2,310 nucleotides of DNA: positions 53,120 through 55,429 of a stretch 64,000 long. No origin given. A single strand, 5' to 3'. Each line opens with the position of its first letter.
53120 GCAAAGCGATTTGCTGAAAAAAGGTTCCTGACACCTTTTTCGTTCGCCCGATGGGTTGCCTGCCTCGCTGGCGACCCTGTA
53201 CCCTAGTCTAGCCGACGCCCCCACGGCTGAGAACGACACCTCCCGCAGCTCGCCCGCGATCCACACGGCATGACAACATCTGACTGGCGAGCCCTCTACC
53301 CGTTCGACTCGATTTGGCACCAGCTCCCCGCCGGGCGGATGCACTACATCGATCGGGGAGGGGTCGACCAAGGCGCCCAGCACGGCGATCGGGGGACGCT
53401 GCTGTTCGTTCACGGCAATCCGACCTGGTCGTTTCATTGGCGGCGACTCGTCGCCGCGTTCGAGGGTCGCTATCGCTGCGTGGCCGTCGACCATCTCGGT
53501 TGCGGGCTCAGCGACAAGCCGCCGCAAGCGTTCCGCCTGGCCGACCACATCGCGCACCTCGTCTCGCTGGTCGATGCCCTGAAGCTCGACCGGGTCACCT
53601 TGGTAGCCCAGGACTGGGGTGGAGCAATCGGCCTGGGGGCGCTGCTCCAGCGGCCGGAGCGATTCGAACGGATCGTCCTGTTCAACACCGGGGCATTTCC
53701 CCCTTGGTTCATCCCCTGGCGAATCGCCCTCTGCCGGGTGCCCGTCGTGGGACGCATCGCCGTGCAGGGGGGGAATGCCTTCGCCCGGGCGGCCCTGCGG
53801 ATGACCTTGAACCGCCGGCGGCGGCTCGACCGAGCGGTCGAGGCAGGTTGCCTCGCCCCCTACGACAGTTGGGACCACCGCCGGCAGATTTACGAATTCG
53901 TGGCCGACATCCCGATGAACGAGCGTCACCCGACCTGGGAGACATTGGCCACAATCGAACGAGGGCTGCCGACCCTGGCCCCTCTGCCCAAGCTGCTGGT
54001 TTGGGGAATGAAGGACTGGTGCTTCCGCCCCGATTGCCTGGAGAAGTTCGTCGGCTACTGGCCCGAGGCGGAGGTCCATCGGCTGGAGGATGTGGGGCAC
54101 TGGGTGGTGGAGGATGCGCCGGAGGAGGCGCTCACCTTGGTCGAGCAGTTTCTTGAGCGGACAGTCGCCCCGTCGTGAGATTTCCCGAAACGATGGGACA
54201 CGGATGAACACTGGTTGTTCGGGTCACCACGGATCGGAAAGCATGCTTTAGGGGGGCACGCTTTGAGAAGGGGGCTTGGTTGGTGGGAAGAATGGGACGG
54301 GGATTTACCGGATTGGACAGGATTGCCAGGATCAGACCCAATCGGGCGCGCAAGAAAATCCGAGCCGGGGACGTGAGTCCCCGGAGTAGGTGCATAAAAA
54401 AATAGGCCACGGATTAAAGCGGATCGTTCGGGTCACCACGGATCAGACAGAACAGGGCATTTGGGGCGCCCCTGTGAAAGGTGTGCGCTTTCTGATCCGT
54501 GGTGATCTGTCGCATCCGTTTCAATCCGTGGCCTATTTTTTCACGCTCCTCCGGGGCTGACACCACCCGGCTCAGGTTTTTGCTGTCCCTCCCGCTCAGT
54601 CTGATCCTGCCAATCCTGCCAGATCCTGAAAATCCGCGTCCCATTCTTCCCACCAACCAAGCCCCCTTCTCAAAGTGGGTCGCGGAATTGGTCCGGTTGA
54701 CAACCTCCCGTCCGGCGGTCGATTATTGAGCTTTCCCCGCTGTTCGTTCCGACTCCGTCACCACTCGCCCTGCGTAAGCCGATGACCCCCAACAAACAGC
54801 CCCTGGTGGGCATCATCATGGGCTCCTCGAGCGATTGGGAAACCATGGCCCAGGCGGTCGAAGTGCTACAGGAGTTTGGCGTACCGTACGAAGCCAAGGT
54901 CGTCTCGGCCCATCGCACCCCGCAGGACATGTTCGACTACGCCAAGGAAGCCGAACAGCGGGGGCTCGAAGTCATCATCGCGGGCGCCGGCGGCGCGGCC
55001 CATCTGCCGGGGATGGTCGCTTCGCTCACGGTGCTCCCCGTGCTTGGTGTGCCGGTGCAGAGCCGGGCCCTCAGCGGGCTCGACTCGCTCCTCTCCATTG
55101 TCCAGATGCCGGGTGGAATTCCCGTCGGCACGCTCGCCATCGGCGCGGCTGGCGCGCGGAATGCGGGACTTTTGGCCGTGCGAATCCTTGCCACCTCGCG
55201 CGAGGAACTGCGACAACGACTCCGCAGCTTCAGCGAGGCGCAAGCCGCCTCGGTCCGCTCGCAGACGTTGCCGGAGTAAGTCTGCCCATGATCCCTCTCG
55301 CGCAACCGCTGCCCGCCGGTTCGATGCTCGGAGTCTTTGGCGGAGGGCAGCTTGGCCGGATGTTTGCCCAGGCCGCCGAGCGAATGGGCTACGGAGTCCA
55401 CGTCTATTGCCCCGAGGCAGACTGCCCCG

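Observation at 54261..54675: A roughly 415-bp multi-layer foldback element between the hydrolase gene and purE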

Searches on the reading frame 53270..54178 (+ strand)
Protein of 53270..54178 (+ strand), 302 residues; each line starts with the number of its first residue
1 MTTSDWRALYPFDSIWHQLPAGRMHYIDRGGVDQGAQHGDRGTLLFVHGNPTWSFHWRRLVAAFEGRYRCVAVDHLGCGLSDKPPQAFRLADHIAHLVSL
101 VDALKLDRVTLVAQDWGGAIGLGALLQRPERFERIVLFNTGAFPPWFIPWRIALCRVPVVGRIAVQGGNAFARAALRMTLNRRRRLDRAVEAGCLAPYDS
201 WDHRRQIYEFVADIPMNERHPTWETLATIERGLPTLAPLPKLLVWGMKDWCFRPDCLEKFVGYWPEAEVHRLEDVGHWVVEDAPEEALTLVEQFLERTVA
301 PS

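Call 12: search_protein_families(library=pfam, proteins=[window:53270-54178:+])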
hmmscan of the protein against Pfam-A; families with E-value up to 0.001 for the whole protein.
window:53270-54178:+ (302 aa): 3 families
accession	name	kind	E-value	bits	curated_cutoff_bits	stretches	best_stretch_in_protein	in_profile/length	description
PF00561.26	Abhydrolase_1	-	2.5e-32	112.9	25.8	2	43-151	2-110/245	alpha/beta hydrolase fold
PF12697.13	Abhydrolase_6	-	3.6e-18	67.5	26.3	1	44-286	1-213/217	Alpha/beta hydrolase family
PF12146.15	Hydrolase_4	-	1.1e-05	25.3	27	1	41-146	4-115/239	Serine aminopeptidase, S33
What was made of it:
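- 53270..54178 (+): Upstream gene: alpha/beta-fold hydrolase (302 aa). Its 3' end was remodelled by the insertion. Pfam Abhydrolase_1 at 2.5e-32 (call 12).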

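Call 17: find_homologous_proteins(query=window:53270-54178:+, max_evalue=1e-30)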
Query window:53270-54178:+ (302 aa): 7112 proteins with E <= 1e-30 among 8000 candidates; the best 120 are listed.
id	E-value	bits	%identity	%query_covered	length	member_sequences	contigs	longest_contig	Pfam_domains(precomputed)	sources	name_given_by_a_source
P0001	1.0e-210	717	100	100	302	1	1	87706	PF12697.14,PF00561.27,PF12146.16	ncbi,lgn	-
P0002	3.0e-170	584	82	99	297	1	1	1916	PF12697.14,PF00561.27,PF12146.16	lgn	-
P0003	3.6e-170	584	83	99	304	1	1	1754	PF12697.14,PF00561.27,PF12146.16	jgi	jgi:cis-3-alkyl-4-acyloxetan-2-one decarboxylase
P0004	1.0e-165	569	80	99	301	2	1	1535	PF12697.14,PF00561.27,PF12146.16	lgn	-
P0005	3.4e-162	558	79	99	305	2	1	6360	PF12697.14,PF00561.27,PF12146.16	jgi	jgi:pimeloyl-ACP methyl ester carboxylesterase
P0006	1.5e-143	496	70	98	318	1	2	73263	PF12697.14,PF00561.27,PF12146.16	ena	-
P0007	7.2e-143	494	72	98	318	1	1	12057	PF12697.14,PF00561.27,PF12146.16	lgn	-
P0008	7.3e-141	488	73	98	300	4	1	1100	PF12697.14,PF00561.27,PF12146.16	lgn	-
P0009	9.5e-141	487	71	98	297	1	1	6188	PF12697.14,PF00561.27,PF12146.16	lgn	-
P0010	1.8e-140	486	71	98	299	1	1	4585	PF12697.14,PF00561.27,PF12146.16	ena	-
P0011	5.6e-140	485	73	98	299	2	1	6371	PF12697.14,PF00561.27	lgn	-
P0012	1.4e-139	483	69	99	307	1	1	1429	PF12697.14,PF00561.27,PF12146.16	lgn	-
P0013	2.8e-138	479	67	99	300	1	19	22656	PF12697.14,PF00561.27,PF12146.16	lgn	-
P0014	5.8e-138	478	71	97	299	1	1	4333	PF12697.14,PF00561.27,PF12146.16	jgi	jgi:cis-3-alkyl-4-acyloxetan-2-one decarboxylase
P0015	1.3e-137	477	70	97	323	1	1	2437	PF12697.14,PF00561.27,PF12146.16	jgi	jgi:pimeloyl-ACP methyl ester carboxylesterase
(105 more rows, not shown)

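Call 19: find_encoding_contigs(protein=P0001, flank=10000, max_places=5)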
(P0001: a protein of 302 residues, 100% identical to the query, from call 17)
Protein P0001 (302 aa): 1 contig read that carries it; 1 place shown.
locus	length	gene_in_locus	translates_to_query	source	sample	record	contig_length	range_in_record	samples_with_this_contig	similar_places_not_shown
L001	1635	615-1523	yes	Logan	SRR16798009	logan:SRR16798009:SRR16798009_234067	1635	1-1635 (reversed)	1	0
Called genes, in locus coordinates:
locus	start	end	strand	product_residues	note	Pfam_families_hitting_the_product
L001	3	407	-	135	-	?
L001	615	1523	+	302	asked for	PF12146:Hydrolase_4 (weak), PF00561:Abhydrolase_1, PF12697:Abhydrolase_6, PF00561:Abhydrolase_1 (weak)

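Call 20: find_encoding_contigs(protein=P0005, flank=5000, max_places=3)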
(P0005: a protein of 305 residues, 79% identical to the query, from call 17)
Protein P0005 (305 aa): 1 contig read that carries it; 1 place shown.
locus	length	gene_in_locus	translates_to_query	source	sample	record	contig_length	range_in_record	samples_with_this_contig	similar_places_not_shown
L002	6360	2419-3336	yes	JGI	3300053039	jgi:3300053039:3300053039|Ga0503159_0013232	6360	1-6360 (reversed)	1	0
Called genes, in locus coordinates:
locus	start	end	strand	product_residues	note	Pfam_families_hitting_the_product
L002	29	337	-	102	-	-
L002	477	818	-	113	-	-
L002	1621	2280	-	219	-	PF01325:Fe_dep_repress, PF01047:MarR (faint), PF02742:Fe_dep_repr_C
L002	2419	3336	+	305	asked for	PF00561:Abhydrolase_1, PF12146:Hydrolase_4, PF12697:Abhydrolase_6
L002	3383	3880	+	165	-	PF00731:AIRC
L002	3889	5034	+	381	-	PF22660:RS_preATP-grasp-like, PF02222:ATP-grasp, PF02786:CPSase_L_D2, PF07478:Dala_Dala_lig_C (weak), PF17769:PurK_C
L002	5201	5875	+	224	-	PF00578:AhpC-TSA, PF08534:Redoxin (weak), PF00255:GSHPx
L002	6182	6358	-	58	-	?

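Call 21: find_encoding_contigs(protein=P0006, flank=5000, max_places=3)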
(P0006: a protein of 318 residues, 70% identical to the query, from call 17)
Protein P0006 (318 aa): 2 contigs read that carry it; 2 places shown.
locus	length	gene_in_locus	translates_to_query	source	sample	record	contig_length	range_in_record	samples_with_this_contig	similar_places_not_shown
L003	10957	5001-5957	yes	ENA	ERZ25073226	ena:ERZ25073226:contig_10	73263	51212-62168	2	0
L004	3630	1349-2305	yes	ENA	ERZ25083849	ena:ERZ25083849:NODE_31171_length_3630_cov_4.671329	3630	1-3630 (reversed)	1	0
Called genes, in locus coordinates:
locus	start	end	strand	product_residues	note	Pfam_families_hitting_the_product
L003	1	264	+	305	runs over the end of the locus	-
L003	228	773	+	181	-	-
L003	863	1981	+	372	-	PF00730:HhH-GPD, PF00633:HHH, PF14815:NUDIX_4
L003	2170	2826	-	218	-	PF21088:MS_channel_1st (weak), PF00924:MS_channel_2nd, PF21082:MS_channel_3rd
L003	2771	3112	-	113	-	-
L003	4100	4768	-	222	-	PF01325:Fe_dep_repress, PF02742:Fe_dep_repr_C, PF04023:FeoA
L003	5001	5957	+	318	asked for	PF00561:Abhydrolase_1, PF12146:Hydrolase_4 (weak), PF12697:Abhydrolase_6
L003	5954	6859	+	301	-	PF01874:CitG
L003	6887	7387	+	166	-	PF01242:PTPS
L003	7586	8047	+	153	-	PF13690:CheX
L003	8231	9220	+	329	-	PF03448:MgtE_N (faint), PF14842:FliG_N, PF14841:FliG_M, PF01706:FliG_C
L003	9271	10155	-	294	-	PF00126:HTH_1, PF03466:LysR_substrate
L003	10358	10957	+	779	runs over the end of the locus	PF00141:peroxidase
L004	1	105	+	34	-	?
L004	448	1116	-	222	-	PF01325:Fe_dep_repress, PF02742:Fe_dep_repr_C, PF04023:FeoA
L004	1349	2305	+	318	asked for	PF00561:Abhydrolase_1, PF12146:Hydrolase_4 (weak), PF12697:Abhydrolase_6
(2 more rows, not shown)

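Call 22: find_encoding_contigs(protein=P0002, flank=5000, max_places=3)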
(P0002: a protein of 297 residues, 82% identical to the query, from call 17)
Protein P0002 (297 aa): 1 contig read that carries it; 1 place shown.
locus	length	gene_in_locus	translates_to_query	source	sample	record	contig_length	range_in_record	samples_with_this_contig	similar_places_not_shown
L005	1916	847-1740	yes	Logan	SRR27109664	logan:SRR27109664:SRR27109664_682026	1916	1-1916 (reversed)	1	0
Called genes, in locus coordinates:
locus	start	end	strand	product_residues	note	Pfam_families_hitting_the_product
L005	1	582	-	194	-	?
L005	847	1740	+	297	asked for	PF00561:Abhydrolase_1, PF12146:Hydrolase_4 (weak), PF12697:Abhydrolase_6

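Call 23: find_encoding_contigs(protein=P0003, flank=5000, max_places=3)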
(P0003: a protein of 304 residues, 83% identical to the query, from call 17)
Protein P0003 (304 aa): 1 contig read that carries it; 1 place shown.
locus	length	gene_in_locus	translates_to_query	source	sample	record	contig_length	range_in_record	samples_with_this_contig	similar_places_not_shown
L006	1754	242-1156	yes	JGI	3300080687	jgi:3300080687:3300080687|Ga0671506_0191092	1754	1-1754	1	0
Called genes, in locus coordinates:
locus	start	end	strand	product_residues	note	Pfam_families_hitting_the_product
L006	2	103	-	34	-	?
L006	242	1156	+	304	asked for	PF12146:Hydrolase_4 (weak), PF00561:Abhydrolase_1, PF12697:Abhydrolase_6, PF00561:Abhydrolase_1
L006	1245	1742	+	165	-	PF00731:AIRC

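Call 24: find_encoding_contigs(protein=P0004, flank=5000, max_places=3)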
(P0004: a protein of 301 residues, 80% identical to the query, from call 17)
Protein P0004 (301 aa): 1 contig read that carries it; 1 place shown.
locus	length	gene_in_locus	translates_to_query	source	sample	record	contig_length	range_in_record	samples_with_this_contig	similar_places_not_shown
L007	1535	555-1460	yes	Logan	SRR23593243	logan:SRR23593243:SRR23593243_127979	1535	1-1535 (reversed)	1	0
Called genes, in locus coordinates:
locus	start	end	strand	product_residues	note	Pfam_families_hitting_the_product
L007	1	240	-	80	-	?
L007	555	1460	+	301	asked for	PF00561:Abhydrolase_1, PF12146:Hydrolase_4, PF12697:Abhydrolase_6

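Call 35: find_related_loci(query=window:53270-54178:+, collection=genome_contigs, flank=3000)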
Query window:53270-54178:+ (302 aa) in genome_contigs; peptide patterns used: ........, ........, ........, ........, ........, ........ (x = any residue, [..] = any of these).
383 stretches matched a pattern; 269 encode a relative of the query (tblastn E <= 1e-3); the best 80 are kept; 80 distinct loci.
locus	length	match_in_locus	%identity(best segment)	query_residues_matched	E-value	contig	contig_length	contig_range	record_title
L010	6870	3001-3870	72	4-298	5e-137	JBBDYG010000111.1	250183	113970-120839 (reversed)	MAG: Pirellulales bacterium isolate LejiaD_59_32 Lejia_D_71_length_250183_cov_20, whole genome shotgun sequence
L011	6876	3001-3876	67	2-300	7e-134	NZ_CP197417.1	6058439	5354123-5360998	Aeoliella sp. SH292 chromosome, complete genome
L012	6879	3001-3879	66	3-302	9e-131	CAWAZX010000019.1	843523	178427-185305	MAG: uncultured Planctomycetota bacterium isolate MFD05567.bin.2.247 genome assembly, contig: contig_18911, whole genome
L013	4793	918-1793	67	3-295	1e-130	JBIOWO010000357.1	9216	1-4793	MAG: Lacipirellulaceae bacterium isolate MAG080 k127_534534, whole genome shotgun sequence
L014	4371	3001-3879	67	3-298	7e-130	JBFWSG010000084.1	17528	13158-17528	MAG: Pirellulales bacterium isolate CA_2019_TPBF_224 NODE_14672_length_17528_cov_25.580484_TPBF, whole genome shotgun se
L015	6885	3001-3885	65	2-298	4e-130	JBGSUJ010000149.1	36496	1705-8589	MAG: Pirellulales bacterium isolate JTS-AC43 k141_1267579, whole genome shotgun sequence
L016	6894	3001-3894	66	2-302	3e-129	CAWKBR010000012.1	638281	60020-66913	MAG: uncultured Planctomycetota bacterium isolate MFD05442.bin.2.98 genome assembly, contig: contig_3079, whole genome s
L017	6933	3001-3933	64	2-302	3e-128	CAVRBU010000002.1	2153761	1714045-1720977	MAG: uncultured Planctomycetota bacterium isolate MFD04944.bin.1.246 genome assembly, contig: contig_13572, whole genome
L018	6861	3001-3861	67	6-295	4e-128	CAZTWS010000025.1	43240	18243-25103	MAG TPA_asm: uncultured Planctomycetaceae bacterium isolate SRP344714_co2_482 genome assembly, contig: NODE_2065_length_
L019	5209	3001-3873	64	3-299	4e-128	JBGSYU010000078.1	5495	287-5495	MAG: Lacipirellula sp. isolate JTS-RE98 k141_7860617, whole genome shotgun sequence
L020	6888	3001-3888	66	5-295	8e-128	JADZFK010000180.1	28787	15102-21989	MAG: Pirellulales bacterium isolate SJ86 c_000000982402, whole genome shotgun sequence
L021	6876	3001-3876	65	2-299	2e-127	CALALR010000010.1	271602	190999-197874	MAG TPA_asm: uncultured Planctomycetaceae bacterium isolate SRR7515930_bin.28_CONCOCT_v1.1_MAG genome assembly, contig:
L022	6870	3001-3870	66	2-298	2e-127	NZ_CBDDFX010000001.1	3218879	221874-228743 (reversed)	MAG: Aeoliella sp. isolate b2ef280b-401d-4d99-a43b-96afde1bdd21 contig_1, whole genome shotgun sequence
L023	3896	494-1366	65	2-297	6e-130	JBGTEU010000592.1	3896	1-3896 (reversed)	MAG: Bythopirellula sp. isolate JTS-RE175 k141_11311565, whole genome shotgun sequence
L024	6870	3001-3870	64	2-298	3e-127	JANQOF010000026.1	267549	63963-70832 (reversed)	MAG: Pirellulales bacterium isolate IP29b_bin.126 k99_311063, whole genome shotgun sequence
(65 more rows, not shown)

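Call 36: list_cluster_members(proteins=[P0001, P0002])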
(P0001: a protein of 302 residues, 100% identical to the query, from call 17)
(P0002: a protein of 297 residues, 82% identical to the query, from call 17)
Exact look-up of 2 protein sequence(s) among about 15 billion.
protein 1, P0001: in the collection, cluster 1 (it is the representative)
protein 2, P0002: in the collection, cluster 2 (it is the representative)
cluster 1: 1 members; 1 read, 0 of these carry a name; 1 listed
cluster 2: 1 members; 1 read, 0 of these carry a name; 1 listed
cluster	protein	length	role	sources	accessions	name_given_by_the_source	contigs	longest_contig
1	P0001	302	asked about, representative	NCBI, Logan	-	-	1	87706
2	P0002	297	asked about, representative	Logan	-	-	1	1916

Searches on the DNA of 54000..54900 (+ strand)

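Call 9: search_rna_families(source=window, start=54000, end=54900, threshold=evalue, max_evalue=10)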
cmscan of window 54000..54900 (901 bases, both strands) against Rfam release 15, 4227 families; matches with E-value up to 10: 9.
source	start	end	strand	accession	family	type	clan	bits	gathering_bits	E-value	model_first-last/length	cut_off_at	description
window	54406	54532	+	RF03828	MIR831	Gene; miRNA;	-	25.4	100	0.0082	1-181/181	no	MIR831 microRNA precursor family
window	54358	54384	-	RF01687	Acido-Lenti-1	Gene; sRNA;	-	22.2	37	0.013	1-46/46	no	Acido-Lenti-1 RNA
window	54416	54521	-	RF00690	MIR408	Gene; miRNA;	-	22.1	64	0.0091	1-126/126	no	MIR408 microRNA precursor family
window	54428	54510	+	RF03652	mir-2329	Gene; miRNA;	-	21.6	90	0.18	1-66/66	no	mir-2329 microRNA precursor family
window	54433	54505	-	RF03652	mir-2329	Gene; miRNA;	-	19.7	90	0.6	13-54/66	no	mir-2329 microRNA precursor family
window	54434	54505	+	RF04198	MIR8670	Gene; miRNA;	-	15.1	150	8.9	1-142/142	no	MIR8670 microRNA precursor family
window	54518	54549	-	RF01322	CRISPR-DR9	Gene; CRISPR;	-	14.7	45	5.4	1-37/37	no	CRISPR RNA direct repeat element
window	54755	54824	-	RF01516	v-snoRNA-1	Gene; snRNA; snoRNA; CD-box;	-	13.2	75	8.7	1-65/65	no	Human herpesvirus 1 small nucleolar RNA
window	54396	54540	+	RF00084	CsrC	Gene; sRNA;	CL00106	10.3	61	1.7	207-244/255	no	CsrC RNA family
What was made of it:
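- There is a faint CsrC match (10 bits, E 1.7, call 9).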

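Call 65: search_dna_similar(query=window:54179-54700:+, collection=plasmids, mode=distant, max_evalue=0.001, max_rows=10)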
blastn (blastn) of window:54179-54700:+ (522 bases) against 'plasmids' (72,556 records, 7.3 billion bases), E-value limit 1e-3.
No match.

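Call 66: search_dna_similar(query=window:54179-54700:+, collection=phages, mode=distant, max_evalue=0.001, max_rows=10)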
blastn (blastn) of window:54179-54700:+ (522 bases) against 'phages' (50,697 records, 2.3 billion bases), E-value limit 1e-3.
No match.
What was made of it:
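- Tried and rejected: No match in PLSDB plasmids or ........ phages (calls 65, 66).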

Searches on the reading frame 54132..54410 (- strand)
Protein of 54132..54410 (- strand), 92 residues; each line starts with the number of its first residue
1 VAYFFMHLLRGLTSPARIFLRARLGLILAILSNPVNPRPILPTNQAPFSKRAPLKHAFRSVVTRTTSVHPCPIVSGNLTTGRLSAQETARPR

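Call 80: search_protein_families(library=pfam, proteins=[window:54132-54410:-], max_evalue=1)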
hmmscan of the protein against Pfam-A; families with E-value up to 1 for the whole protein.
window:54132-54410:- (92 aa): 0 families

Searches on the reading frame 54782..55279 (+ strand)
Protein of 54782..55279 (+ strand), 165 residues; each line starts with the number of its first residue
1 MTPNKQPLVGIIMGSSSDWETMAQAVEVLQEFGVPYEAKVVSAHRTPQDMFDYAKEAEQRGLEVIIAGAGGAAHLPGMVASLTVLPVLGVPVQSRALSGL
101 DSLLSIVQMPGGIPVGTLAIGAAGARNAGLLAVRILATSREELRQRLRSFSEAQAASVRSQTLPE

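Call 12: search_protein_families(library=pfam, proteins=[window:54782-55279:+])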
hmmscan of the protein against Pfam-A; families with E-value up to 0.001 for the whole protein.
window:54782-55279:+ (165 aa): 1 family
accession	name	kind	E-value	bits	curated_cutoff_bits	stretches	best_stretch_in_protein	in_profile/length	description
PF00731.26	AIRC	-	7.7e-67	223.9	30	1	9-155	2-146/148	AIR carboxylase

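Call 14: find_encoding_contigs(protein=window:54782-55279:+, flank=10000, max_places=10)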
Protein window:54782-55279:+ (165 aa): no gene with exactly this product is on record in the collection.

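Call 39: find_homologous_proteins(query=window:54782-55279:+, max_evalue=1e-60)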
Query window:54782-55279:+ (165 aa): 3152 proteins with E <= 1e-60 among 8000 candidates; the best 120 are listed.
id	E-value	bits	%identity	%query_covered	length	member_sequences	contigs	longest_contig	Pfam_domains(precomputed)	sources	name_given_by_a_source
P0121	7.3e-97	339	100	100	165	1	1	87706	PF00731.27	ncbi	-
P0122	2.3e-89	315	93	100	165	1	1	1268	PF00731.27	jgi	jgi:5-(carboxyamino)imidazole ribonucleotide mutase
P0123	5.7e-84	297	87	100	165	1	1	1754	PF00731.27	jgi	jgi:5-(carboxyamino)imidazole ribonucleotide mutase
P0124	1.0e-83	296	85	100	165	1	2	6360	PF00731.27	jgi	jgi:5-(carboxyamino)imidazole ribonucleotide mutase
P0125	2.9e-79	282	89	93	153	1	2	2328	PF00731.27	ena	-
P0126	4.0e-76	272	80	98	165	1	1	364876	PF00731.27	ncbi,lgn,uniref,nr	ncbi:5-(carboxyamino)imidazole ribonucleotide mutase [Aeoliella sp. ICT_H6.2]|uniref:N5-carboxyamino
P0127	2.1e-75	269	80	97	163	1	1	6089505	PF00731.27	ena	-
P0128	5.8e-75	268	79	97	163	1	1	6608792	PF00731.27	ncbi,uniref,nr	ncbi:5-(carboxyamino)imidazole ribonucleotide mutase [Aeoliella mucimassa]|uniref:N5-carboxyaminoimi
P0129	1.0e-74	267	79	97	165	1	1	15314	PF00731.27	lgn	-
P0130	1.0e-74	267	77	97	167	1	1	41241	PF00731.27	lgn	-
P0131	2.0e-74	266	79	96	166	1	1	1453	PF00731.27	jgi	-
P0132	2.3e-74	266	79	96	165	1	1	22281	PF00731.27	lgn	-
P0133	3.3e-74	266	76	100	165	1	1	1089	PF00731.27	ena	-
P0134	4.0e-74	265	77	99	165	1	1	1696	PF00731.27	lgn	-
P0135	1.2e-73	264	79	97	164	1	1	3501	PF00731.27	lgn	-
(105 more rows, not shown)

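Call 40: find_encoding_contigs(protein=P0122, flank=5000, max_places=3)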
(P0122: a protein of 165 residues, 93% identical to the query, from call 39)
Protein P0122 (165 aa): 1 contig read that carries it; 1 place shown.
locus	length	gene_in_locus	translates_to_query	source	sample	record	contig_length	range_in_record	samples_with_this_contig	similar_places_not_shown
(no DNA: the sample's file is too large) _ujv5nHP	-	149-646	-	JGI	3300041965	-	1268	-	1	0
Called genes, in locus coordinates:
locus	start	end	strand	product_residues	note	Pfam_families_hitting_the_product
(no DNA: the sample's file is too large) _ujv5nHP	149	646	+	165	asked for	PF00731:AIRC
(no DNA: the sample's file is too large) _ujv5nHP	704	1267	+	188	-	?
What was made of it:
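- Tried and rejected: The closest one (93%) has no retrievable DNA (call 40).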

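Call 41: find_encoding_contigs(protein=P0125, flank=5000, max_places=3)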
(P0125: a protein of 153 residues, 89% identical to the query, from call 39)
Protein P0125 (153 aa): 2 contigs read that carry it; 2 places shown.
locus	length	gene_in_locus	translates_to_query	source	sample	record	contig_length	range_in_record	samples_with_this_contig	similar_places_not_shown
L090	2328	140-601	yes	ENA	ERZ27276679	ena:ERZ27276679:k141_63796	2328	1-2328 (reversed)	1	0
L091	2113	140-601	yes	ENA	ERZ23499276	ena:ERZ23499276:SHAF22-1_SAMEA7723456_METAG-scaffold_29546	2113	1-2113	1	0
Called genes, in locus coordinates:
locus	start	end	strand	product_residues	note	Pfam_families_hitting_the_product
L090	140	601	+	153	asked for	PF00731:AIRC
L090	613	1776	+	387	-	PF22660:RS_preATP-grasp-like, PF02222:ATP-grasp, PF02786:CPSase_L_D2, PF17769:PurK_C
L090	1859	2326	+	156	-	?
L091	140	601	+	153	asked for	PF00731:AIRC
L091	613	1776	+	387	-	PF22660:RS_preATP-grasp-like, PF02222:ATP-grasp, PF02786:CPSase_L_D2, PF17769:PurK_C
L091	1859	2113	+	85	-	?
